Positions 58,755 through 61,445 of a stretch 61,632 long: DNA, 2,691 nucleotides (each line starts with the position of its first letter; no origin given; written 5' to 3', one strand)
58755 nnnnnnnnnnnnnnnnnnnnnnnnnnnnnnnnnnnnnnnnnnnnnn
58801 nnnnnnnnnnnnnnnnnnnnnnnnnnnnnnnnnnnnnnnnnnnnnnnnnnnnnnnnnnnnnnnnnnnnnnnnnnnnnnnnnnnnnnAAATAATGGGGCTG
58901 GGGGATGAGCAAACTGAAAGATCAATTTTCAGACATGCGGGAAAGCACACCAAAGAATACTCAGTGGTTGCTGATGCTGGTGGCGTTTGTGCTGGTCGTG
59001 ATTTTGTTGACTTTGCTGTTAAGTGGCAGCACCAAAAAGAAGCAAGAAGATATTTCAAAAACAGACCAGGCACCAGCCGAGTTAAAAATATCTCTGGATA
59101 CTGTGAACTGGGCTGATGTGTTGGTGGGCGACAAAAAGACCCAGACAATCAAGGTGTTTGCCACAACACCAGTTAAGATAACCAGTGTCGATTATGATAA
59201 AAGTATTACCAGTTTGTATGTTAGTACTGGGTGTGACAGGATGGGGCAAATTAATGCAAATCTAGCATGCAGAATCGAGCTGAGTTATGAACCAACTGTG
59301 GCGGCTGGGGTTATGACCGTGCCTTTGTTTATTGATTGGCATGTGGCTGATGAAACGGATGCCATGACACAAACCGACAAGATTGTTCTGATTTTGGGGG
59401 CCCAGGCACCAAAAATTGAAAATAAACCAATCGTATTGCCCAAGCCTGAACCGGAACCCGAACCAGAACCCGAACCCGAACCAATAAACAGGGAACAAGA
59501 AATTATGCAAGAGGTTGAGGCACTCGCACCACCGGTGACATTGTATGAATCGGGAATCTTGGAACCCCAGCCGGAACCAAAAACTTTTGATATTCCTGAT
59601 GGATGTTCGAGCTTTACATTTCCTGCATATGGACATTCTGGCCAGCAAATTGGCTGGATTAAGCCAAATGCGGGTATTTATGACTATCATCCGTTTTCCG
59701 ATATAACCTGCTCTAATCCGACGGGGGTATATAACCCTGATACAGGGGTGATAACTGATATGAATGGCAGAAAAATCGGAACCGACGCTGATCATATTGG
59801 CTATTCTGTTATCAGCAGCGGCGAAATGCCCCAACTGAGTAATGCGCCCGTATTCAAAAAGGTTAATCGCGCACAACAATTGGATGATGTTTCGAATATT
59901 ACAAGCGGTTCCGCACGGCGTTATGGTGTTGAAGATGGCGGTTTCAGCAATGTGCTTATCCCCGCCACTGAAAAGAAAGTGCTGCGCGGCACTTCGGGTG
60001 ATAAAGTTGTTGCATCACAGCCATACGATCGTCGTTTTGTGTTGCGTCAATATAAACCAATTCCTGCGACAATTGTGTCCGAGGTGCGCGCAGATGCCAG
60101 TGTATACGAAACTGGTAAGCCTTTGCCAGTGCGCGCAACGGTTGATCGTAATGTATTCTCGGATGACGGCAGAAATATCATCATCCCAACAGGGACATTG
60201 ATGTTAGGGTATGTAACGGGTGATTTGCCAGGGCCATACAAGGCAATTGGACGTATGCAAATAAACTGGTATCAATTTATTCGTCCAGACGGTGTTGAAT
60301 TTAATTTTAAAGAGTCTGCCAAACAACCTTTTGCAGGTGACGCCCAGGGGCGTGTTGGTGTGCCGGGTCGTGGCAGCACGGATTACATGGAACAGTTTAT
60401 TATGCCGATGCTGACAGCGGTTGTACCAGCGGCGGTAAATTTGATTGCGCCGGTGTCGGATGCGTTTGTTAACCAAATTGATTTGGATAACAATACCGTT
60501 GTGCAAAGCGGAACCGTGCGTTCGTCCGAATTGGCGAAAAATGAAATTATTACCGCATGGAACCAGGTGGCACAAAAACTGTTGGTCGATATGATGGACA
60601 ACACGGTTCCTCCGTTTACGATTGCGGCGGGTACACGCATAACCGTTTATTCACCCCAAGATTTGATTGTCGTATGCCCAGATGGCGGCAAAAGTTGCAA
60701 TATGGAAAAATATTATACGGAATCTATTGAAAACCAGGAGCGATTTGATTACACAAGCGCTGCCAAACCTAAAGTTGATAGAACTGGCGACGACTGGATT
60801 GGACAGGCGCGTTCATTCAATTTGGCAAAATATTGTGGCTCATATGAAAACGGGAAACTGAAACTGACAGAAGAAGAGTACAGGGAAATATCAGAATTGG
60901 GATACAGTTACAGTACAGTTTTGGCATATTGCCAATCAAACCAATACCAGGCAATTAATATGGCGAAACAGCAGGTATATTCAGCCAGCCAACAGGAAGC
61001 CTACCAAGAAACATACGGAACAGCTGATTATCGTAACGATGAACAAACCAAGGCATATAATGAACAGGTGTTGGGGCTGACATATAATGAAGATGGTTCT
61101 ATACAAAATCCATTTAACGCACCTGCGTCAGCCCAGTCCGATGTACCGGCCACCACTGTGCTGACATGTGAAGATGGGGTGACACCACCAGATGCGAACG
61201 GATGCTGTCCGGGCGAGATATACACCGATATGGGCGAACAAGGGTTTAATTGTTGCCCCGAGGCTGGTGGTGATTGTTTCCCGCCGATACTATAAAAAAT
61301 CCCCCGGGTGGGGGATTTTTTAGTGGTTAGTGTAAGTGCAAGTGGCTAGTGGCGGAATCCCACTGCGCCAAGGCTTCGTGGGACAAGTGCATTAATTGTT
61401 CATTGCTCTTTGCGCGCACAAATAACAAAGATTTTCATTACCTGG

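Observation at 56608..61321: Stand-alone VirB8/VirB9/VirB10-like operon with a SPOR-fused VirB9 and an enlarged Cys-tailed VirB10, and no ATPase genes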

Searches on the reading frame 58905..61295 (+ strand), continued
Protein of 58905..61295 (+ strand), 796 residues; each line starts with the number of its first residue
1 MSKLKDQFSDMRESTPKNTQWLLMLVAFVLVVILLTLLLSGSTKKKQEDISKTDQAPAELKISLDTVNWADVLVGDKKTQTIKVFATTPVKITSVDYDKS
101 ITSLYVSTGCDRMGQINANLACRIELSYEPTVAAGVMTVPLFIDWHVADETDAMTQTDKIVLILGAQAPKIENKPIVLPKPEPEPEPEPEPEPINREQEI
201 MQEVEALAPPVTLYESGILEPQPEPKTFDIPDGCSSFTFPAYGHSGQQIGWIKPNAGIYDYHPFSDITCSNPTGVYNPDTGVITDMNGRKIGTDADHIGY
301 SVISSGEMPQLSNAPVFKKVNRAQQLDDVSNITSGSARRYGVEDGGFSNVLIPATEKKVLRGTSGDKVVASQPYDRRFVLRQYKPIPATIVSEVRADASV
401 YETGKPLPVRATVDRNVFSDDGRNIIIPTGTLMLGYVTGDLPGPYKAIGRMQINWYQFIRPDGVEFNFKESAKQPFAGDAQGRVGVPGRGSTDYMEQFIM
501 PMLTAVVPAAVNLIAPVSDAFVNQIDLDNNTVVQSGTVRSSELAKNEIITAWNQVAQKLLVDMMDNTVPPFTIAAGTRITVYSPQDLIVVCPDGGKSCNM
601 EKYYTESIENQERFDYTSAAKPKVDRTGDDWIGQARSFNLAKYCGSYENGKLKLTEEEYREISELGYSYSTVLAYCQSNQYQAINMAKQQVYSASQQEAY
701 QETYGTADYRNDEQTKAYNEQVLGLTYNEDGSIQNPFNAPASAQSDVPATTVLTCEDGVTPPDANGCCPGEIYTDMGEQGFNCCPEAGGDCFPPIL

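Call 41: fold_search(model_id=the predicted structure, library=pdb)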
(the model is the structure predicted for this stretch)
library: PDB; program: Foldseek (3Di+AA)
matches with E <= 10: 1646; with E <= 0.001: 66
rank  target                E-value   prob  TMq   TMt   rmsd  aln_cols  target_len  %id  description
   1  6fvi                  2.0e-06  1.00  0.13  0.62   7.3       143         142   12  ASH / PapD-like domain of human CEP192 (PapD-like domain 7) (released 2019-03-20)
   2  2ys4_MODEL_1_A        2.2e-05  1.00  0.11  0.50   8.0       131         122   15  Solution structure of the N-terminal PapD-like domain of HYDIN protein from human (released 2008-04-08)
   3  7sqc_O1               2.4e-05  1.00  0.12  0.15   3.3       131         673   14  Ciliary C1 central pair apparatus isolated from Chlamydomonas reinhardtii (released 2022-04-13)
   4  7sqc_M1               2.7e-05  0.98  0.11  0.15  157.6       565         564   10  Ciliary C1 central pair apparatus isolated from Chlamydomonas reinhardtii (released 2022-04-13)
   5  7sqc_T2               3.8e-05  1.00  0.12  0.16  23.8       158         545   17  Ciliary C1 central pair apparatus isolated from Chlamydomonas reinhardtii (released 2022-04-13)
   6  7sqc_T0               5.0e-05  1.00  0.12  0.17  24.0       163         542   16  Ciliary C1 central pair apparatus isolated from Chlamydomonas reinhardtii (released 2022-04-13)
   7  7sqc_T1               5.3e-05  1.00  0.12  0.16  24.0       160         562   17  Ciliary C1 central pair apparatus isolated from Chlamydomonas reinhardtii (released 2022-04-13)
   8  1m1s                  5.3e-05  1.00  0.10  0.58   4.4       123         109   16  Structure of WR4, a C.elegans MSP family member (released 2003-07-29)
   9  9ijj_h                8.8e-05  1.00  0.11  0.07   5.3       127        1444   14  In situ structure of the central apparatus in mouse sperm axoneme. (released 2025-06-04)
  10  2e6j_MODEL_1_A        1.0e-04  1.00  0.12  0.71   2.9       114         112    9  Solution structure of the C-terminal PapD-like domain from human HYDIN protein (released 2007-07-03)
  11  5fqe_A                1.1e-04  1.00  0.10  0.13   6.5       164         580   10  The details of glycolipid glycan hydrolysis by the structural analysis of a family 123 glycoside hydrolase from Clostr (released 2016-03-30)
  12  8p4l_A                1.3e-04  1.00  0.11  0.17   6.5       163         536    6  Beta-N-acetylgalactosaminidase from Niabella aurantiaca (released 2024-01-17)
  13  5fqg_A                1.5e-04  1.00  0.10  0.13   8.1       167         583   10  The details of glycolipid glycan hydrolysis by the structural analysis of a family 123 glycoside hydrolase from Clostr (released 2016-03-30)
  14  5fqf_A                1.5e-04  1.00  0.10  0.13   6.5       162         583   10  The details of glycolipid glycan hydrolysis by the structural analysis of a family 123 glycoside hydrolase from Clostr (released 2016-03-30)
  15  5fqh_A                1.6e-04  1.00  0.11  0.14   6.4       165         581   11  The details of glycolipid glycan hydrolysis by the structural analysis of a family 123 glycoside hydrolase from Clostr (released 2016-03-30)
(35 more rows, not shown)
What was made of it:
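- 59070..59408 (+): ASH/PapD-like Ig domain (residues 56-168, with invariant C110 and C122). Foldseek matches CEP192 ASH (E 2e-6), HYDIN and MSP (call 41).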

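Call 42: find_encoding_contigs(protein=P0113, flank=10000, max_places=2)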
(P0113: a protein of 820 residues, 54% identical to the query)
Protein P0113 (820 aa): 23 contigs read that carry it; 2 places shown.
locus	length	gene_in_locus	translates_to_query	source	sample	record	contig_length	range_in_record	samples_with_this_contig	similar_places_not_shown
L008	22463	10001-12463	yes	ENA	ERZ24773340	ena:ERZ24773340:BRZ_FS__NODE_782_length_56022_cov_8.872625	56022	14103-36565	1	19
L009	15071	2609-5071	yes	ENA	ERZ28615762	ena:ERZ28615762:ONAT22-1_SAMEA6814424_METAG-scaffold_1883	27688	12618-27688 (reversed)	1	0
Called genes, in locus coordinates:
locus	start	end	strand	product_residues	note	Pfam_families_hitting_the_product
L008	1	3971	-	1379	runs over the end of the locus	PF04563:RNA_pol_Rpb2_1, PF04561:RNA_pol_Rpb2_2, PF04565:RNA_pol_Rpb2_3, PF10385:RNA_pol_Rpb2_45, PF00562:RNA_pol_Rpb2_6, PF04560:RNA_pol_Rpb2_7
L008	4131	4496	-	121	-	PF16320:Ribosomal_L12_N, PF00542:Ribosomal_L12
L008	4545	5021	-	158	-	PF00466:Ribosomal_L10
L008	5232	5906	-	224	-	PF00687:Ribosomal_L1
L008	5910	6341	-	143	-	PF03946:Ribosomal_L11_N, PF00298:Ribosomal_L11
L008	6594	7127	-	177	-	PF02357:NusG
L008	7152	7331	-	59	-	PF00584:SecE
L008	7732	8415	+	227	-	PF04335:VirB8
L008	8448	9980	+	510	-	PF03524:CagX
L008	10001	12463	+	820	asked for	PF03743:TrbI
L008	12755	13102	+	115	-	-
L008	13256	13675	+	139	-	-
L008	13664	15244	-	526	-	PF14849:YidC_periplas, PF02096:60KD_IMP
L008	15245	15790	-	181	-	PF01252:Peptidase_A8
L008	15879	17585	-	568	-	PF00999:Na_H_Exchanger, PF02254:TrkA_N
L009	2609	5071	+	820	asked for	PF03743:TrbI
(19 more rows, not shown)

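Call 43: find_encoding_contigs(protein=P0053, flank=10000, max_places=2)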
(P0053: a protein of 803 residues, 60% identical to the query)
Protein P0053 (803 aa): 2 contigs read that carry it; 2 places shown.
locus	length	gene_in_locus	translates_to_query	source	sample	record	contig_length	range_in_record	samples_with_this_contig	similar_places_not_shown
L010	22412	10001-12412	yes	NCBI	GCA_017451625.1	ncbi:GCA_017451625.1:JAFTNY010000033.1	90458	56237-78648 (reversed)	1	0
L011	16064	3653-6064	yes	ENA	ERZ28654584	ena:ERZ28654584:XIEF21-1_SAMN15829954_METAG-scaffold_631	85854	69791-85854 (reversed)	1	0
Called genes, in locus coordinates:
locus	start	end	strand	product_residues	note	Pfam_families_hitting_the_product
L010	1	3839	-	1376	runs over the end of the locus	PF04563:RNA_pol_Rpb2_1, PF04561:RNA_pol_Rpb2_2, PF04565:RNA_pol_Rpb2_3, PF10385:RNA_pol_Rpb2_45, PF00562:RNA_pol_Rpb2_6, PF04560:RNA_pol_Rpb2_7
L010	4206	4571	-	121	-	PF16320:Ribosomal_L12_N, PF00542:Ribosomal_L12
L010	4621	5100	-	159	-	PF00466:Ribosomal_L10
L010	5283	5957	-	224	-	PF00687:Ribosomal_L1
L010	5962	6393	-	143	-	PF03946:Ribosomal_L11_N, PF00298:Ribosomal_L11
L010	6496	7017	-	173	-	PF02357:NusG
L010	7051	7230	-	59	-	PF00584:SecE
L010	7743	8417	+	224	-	PF04335:VirB8 (weak)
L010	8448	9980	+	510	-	PF03524:CagX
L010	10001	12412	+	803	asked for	PF03743:TrbI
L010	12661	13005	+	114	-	-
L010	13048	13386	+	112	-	-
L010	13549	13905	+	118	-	-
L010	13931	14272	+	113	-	-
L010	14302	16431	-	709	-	-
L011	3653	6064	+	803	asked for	PF03743:TrbI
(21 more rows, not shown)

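Call 48: find_related_loci(query=A2, collection=genome_contigs, flank=10000)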
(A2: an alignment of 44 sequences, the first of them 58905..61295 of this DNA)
Query A2 (796 aa) in genome_contigs; peptide patterns used: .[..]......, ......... (x = any residue, [..] = any of these).
338 stretches matched a pattern; 282 encode a relative of the query (tblastn E <= 1e-3); the best 80 are kept; 80 distinct loci.
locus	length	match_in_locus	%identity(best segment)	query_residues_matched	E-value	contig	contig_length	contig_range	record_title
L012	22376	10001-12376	71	1-796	0e+0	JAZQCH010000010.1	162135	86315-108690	MAG: Candidatus Enterousia sp. isolate T1900044638_TS20190104.MAGScoT_cleanbin_000052 SGB_1211_k141_1018789, whole genom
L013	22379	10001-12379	70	1-796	0e+0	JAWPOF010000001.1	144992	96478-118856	MAG: Alphaproteobacteria bacterium isolate KG228-117 k141_1177560, whole genome shotgun sequence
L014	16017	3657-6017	61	1-796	0e+0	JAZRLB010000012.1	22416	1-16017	MAG: Candidatus Enterousia sp. isolate T1900045443_YK20190134.MAGScoT_cleanbin_000013 SGB_7129_k141_1874692, whole genom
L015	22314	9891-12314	62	1-796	0e+0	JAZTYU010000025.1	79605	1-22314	MAG: Candidatus Enterousia sp. isolate T1900045325_YK20190014.MAGScoT_cleanbin_000039 SGB_6437_k141_252735, whole genome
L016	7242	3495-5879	62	1-796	0e+0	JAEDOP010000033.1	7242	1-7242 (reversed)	MAG: Alphaproteobacteria bacterium isolate MAG321 NODE_8935_length_7242_cov_5.227494, whole genome shotgun sequence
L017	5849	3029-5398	60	1-796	0e+0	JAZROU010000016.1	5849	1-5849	MAG: Candidatus Enterousia sp. isolate T1900045388_YK20190078.MAGScoT_cleanbin_000020 SGB_6918_k141_3054, whole genome s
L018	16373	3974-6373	58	1-796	0e+0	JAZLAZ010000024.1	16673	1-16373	MAG: Candidatus Enterousia sp. isolate T1900045067_TC20190061.MAGScoT_cleanbin_000021 SGB_4608_k141_1244995, whole genom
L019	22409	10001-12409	60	1-796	0e+0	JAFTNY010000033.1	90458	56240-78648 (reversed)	MAG: Alphaproteobacteria bacterium isolate RGIG3991 Roe_deer_Cecum-4__c203553, whole genome shotgun sequence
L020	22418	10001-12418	57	1-796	0e+0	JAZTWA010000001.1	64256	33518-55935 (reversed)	MAG: Candidatus Enterousia sp. isolate T1900045335_YK20190024.MAGScoT_cleanbin_000047 SGB_6593_k141_483291, whole genome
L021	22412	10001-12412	62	1-796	0e+0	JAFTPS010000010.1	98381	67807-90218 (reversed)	MAG: Alphaproteobacteria bacterium isolate RGIG4037 Roe_deer_Cecum-5__c3539, whole genome shotgun sequence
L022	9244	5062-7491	58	1-796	0e+0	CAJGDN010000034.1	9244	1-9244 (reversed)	MAG: uncultured Alphaproteobacteria bacterium isolate MAG63 genome assembly, contig: k141_5958867_length_9244_cov_9.7989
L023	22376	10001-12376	55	1-796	0e+0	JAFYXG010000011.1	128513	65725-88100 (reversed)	MAG: Alphaproteobacteria bacterium isolate RGIG7505 Water_buffalos_Colon.Co__c1631399, whole genome shotgun sequence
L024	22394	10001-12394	55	1-796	0e+0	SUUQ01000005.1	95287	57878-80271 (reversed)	MAG: Alphaproteobacteria bacterium isolate SIG50 NODE_5571_length_95287_cov_6.974496, whole genome shotgun sequence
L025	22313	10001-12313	58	1-796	0e+0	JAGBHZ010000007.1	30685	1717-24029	MAG: Alphaproteobacteria bacterium isolate RGIG9136 Water_deer_Rectum.Co__c798375, whole genome shotgun sequence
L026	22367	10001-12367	54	1-796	0e+0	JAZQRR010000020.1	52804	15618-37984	MAG: Candidatus Enterousia sp. isolate T1900045224_TC20190220.MAGScoT_cleanbin_000015 SGB_5385_k141_79962, whole genome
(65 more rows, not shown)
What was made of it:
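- All 80 loci kept have full-length virB10 (call 48).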

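Call 89: search_solved_structures(query=A2, max_evalue=0.01)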
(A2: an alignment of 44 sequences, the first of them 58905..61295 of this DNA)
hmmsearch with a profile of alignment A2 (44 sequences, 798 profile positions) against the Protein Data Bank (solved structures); distinct sequences matched with E-value up to 0.01: 2.
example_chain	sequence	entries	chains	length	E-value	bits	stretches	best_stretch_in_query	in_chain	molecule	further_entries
9vgf_AY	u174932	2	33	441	7.8e-05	24.5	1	335-516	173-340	Type IV secretion system apparatus protein CagY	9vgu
8cb2_BBB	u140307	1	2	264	0.00013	23.8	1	383-517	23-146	Type IV secretion system apparatus protein CagY (Fragment)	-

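Call 101: find_related_loci(query=A2, collection=viral_contigs, flank=10000)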
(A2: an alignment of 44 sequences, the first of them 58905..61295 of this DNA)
Query A2 (796 aa) in viral_contigs; peptide patterns used: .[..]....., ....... (x = any residue, [..] = any of these).
116 stretches matched a pattern, but none encodes a relative of the query by tblastn (E <= 1e-3).
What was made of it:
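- Tried and rejected: A viral_contigs scan with the VirB10 alignment found no relatives (call 101).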

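Call 105: search_protein_families(library=pfam, alignment_id=A2, max_evalue=0.01)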
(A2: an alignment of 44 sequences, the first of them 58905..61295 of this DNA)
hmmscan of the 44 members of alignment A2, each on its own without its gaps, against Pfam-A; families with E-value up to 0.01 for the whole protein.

A. member 1, window:58905-61295:+ (796 aa): 1 family
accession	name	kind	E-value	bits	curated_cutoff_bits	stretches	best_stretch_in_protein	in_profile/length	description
PF03743.19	TrbI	-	1.3e-17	64.7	35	1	380-587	2-186/188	Bacterial conjugation TrbI-like protein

B. families by the number of members that match (of 44 scanned): 3 families
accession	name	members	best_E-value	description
PF03743.19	TrbI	44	2.4e-19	Bacterial conjugation TrbI-like protein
PF15780.11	ASH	4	2.1e-05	Abnormal spindle-like microcephaly-assoc'd, ASPM-SPD-2-Hydin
PF05887.16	Trypan_PARP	3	0.0013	Procyclic acidic repetitive protein (PARP)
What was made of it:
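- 59070..59408 (+): Pfam ASH matches 4 of 44 orthologues (call 105).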

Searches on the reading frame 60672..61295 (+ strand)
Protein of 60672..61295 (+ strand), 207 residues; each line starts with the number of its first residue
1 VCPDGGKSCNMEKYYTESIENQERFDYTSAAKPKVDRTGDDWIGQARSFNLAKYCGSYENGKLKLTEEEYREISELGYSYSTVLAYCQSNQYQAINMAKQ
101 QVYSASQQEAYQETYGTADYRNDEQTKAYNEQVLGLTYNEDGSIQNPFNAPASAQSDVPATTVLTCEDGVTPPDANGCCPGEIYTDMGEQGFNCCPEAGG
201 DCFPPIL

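Call 96: search_protein_families(library=ncbifam, proteins=[window:60672-61295:+], max_evalue=1)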
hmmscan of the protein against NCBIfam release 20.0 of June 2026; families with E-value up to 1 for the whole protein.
window:60672-61295:+ (207 aa): 0 families
